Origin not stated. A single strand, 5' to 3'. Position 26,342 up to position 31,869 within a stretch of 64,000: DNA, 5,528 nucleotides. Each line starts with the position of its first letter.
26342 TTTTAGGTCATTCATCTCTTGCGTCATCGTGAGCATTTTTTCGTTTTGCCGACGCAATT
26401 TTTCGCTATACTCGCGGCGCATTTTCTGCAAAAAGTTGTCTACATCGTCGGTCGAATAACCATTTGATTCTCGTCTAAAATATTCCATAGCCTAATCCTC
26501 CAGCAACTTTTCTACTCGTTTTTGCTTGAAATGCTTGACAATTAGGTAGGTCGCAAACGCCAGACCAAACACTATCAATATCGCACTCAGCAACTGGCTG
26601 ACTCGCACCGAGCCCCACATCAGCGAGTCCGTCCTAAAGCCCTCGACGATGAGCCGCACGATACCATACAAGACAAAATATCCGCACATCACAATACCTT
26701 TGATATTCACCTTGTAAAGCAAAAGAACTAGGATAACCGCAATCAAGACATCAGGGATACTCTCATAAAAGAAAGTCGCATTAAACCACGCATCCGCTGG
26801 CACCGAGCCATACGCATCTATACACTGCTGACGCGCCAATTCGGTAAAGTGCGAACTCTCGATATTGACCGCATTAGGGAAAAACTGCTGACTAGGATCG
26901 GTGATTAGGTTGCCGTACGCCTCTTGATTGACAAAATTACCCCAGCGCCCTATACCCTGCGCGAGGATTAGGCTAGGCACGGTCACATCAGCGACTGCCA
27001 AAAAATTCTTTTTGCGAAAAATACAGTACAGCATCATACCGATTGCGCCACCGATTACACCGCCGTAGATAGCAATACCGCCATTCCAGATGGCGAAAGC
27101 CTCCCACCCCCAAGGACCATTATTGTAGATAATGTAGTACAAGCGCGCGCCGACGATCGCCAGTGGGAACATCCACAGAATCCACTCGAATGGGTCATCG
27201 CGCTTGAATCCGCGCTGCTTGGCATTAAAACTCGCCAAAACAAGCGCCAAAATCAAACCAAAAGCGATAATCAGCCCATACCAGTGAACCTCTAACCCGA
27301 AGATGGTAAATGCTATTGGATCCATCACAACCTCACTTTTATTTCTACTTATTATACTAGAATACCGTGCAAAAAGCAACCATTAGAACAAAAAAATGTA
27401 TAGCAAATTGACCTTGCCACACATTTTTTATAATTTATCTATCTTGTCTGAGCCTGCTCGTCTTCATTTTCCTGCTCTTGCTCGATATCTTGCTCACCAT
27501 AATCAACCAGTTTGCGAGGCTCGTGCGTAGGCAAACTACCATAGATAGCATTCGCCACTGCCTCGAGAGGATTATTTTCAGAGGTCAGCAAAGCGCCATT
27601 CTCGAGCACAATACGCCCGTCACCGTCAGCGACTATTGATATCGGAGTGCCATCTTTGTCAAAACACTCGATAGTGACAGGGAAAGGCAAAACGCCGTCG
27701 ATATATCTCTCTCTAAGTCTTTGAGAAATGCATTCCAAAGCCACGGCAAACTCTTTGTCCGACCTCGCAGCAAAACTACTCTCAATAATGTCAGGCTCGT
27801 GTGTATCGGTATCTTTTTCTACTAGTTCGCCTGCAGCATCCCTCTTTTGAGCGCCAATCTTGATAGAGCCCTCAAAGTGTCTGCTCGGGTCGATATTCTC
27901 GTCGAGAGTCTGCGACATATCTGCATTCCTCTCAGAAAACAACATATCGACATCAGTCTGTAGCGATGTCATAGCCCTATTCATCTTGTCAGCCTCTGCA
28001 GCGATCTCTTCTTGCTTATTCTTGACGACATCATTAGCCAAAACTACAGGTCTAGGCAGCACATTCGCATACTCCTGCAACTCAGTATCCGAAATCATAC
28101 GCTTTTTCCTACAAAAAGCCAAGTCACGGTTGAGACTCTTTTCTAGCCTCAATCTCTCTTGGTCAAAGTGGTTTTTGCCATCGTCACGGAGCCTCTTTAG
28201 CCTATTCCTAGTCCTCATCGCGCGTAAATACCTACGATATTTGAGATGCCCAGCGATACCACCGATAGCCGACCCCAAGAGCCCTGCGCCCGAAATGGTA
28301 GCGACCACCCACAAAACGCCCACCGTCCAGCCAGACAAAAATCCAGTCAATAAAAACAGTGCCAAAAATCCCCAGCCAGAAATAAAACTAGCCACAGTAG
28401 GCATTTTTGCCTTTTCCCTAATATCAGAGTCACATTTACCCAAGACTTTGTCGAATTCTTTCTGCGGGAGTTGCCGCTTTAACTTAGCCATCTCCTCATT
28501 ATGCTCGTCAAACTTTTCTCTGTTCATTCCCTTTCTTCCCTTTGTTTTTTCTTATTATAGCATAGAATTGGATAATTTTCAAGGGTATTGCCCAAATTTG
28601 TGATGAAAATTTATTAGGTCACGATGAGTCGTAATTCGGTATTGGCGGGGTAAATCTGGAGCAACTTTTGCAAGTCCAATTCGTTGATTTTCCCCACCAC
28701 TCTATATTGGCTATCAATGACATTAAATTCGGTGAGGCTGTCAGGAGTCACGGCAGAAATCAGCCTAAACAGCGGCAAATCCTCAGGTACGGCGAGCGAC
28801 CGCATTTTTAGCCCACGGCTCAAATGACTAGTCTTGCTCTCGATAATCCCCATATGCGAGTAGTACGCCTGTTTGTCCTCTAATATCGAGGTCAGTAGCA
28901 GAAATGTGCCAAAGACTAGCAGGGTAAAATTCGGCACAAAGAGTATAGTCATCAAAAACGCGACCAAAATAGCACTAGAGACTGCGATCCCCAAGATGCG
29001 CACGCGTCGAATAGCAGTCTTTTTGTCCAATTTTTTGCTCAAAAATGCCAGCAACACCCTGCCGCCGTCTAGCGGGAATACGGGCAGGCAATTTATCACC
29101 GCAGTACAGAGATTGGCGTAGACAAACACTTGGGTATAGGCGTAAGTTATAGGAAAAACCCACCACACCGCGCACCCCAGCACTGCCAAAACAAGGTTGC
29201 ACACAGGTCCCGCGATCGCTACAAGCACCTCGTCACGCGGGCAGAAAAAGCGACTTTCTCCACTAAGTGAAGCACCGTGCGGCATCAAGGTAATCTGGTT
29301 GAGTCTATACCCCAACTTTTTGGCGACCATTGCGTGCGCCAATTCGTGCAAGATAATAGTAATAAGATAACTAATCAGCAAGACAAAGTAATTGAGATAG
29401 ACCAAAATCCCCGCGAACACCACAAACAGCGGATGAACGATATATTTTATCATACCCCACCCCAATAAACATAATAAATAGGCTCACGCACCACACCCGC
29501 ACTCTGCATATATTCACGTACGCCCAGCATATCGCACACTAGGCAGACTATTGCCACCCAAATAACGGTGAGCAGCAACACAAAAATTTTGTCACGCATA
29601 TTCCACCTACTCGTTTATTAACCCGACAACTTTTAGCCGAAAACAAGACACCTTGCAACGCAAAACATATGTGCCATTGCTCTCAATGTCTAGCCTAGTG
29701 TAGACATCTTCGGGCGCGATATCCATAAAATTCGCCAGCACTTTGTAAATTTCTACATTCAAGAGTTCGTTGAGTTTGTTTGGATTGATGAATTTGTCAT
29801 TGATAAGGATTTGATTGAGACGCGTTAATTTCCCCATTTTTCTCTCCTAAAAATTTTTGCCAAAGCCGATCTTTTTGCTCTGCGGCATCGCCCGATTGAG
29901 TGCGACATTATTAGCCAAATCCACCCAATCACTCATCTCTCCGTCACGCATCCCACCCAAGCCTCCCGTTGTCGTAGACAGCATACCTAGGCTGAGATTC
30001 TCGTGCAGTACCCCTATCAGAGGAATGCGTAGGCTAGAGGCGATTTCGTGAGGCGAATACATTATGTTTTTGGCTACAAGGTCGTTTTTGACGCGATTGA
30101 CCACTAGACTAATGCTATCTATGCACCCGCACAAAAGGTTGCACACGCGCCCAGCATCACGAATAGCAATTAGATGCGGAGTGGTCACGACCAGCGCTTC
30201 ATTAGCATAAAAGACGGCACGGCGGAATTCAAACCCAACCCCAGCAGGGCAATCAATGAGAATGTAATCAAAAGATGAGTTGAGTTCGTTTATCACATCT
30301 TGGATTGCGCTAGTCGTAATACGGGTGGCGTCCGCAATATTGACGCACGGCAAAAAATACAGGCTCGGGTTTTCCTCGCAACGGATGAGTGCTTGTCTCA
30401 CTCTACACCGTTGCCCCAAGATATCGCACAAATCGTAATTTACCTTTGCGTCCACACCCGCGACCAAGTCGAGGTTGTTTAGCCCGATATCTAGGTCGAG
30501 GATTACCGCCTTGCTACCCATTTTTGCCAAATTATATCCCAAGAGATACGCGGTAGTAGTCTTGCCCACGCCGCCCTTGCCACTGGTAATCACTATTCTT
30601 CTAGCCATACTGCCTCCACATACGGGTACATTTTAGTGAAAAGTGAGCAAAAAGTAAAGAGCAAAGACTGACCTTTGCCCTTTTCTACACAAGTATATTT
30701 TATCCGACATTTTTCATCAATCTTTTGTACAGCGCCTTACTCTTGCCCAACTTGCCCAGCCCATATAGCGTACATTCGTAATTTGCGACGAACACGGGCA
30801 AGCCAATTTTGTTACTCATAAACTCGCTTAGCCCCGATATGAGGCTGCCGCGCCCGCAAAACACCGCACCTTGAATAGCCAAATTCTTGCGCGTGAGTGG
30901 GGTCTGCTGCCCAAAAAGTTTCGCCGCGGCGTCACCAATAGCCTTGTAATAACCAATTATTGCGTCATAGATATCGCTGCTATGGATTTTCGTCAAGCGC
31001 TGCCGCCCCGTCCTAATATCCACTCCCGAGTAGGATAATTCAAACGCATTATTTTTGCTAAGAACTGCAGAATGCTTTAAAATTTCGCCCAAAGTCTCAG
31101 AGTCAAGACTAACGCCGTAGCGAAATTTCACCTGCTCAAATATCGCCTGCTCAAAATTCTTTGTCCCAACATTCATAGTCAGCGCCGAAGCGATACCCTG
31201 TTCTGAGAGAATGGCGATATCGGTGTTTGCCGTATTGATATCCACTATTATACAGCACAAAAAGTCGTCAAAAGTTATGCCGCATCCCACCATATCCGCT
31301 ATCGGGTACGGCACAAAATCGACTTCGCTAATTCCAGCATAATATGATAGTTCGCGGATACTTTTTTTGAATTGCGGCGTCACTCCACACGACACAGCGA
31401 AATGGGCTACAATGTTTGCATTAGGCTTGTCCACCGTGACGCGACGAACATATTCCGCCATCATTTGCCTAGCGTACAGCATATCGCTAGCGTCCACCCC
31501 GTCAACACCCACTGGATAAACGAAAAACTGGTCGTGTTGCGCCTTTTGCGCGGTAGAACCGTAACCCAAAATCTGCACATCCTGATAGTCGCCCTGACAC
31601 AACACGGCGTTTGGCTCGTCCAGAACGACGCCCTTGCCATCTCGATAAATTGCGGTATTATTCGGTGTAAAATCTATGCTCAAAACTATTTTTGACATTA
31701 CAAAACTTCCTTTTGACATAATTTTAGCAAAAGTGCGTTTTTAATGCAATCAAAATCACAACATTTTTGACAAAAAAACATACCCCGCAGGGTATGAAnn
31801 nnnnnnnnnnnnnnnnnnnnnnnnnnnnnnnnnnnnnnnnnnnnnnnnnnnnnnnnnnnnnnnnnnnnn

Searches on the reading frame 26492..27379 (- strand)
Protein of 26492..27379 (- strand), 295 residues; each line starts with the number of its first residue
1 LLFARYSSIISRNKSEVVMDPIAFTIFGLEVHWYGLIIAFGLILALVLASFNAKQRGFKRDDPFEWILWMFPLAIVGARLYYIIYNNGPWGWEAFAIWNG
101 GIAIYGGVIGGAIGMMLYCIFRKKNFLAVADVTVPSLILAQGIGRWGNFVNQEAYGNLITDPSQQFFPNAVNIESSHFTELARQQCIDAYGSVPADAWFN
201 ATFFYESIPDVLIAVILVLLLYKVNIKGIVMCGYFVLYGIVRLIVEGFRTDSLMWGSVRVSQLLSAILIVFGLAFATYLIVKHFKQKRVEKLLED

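Call 54: search_protein_families(library=pfam, proteins=[window:26492-27379:-], max_evalue=0.0001)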
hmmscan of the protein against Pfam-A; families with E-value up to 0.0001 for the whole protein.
window:26492-27379:- (295 aa): 1 family
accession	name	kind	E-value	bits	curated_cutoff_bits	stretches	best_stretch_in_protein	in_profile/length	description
PF01790.23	LGT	-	9.3e-70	235.1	24.9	1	21-277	1-239/240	Prolipoprotein diacylglyceryl transferase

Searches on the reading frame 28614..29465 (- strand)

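Call 54: search_protein_families(library=pfam, proteins=[window:28614-29465:-], max_evalue=0.0001)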
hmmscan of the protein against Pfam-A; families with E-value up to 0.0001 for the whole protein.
window:28614-29465:- (283 aa): 2 families
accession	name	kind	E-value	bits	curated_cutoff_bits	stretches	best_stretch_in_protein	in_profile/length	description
PF02163.28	Peptidase_M50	-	1.4e-16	61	27.2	2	30-101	3-100/221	Peptidase family M50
PF13398.12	Peptidase_M50B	-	1.2e-07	32.1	26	1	15-103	3-91/201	Peptidase M50B-like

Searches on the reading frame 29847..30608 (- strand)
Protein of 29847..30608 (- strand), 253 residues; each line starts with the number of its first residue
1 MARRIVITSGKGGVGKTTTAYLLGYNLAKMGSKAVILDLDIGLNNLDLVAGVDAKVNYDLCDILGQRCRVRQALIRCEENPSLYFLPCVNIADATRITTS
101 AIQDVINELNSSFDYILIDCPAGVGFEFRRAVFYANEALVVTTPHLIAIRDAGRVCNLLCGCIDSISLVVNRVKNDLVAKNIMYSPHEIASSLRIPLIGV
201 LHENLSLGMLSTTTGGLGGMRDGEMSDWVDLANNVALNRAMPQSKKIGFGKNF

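Call 54: search_protein_families(library=pfam, proteins=[window:29847-30608:-], max_evalue=0.0001)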
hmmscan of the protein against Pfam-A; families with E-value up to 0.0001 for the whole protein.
window:29847-30608:- (253 aa): 6 families
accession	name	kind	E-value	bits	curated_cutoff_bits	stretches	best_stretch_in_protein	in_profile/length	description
PF13614.12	AAA_31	-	2.2e-19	70.5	27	1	3-152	2-157/177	AAA domain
PF10609.15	ParA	-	5e-17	62.6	27.1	1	3-159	4-160/246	NUBPL iron-transfer P-loop NTPase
PF01656.29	CbiA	-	2.2e-14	53.9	25.4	1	5-205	1-113/125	CobQ/CobB/MinD/ParA nucleotide binding domain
PF09140.17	MipZ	-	4.3e-08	33.2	20.7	1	4-135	2-122/262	ATPase MipZ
PF06564.18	CBP_BcsQ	-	9.8e-08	32.2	21.3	1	6-145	5-148/234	Cellulose biosynthesis protein BcsQ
PF02374.21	ArsA_ATPase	-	7.9e-07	29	24.3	1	4-40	2-38/305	Anion-transporting ATPase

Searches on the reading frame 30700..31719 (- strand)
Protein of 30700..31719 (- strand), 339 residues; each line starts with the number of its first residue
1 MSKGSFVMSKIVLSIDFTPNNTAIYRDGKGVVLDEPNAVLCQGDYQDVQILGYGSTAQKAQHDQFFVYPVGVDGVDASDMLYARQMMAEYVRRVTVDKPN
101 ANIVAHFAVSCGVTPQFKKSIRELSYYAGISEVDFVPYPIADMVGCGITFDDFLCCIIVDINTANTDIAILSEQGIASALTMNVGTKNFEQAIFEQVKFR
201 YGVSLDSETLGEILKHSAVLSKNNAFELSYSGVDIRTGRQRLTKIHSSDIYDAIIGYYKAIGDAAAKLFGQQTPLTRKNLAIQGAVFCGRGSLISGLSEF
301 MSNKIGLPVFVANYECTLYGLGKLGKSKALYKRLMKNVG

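Call 54: search_protein_families(library=pfam, proteins=[window:30700-31719:-], max_evalue=0.0001)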
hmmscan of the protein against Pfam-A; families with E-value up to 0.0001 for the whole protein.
window:30700-31719:- (339 aa): 1 family
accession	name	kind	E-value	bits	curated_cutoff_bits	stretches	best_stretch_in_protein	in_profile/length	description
PF06723.19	MreB_Mbl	-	6.4e-37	127.6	27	1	13-325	4-319/327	MreB/Mbl protein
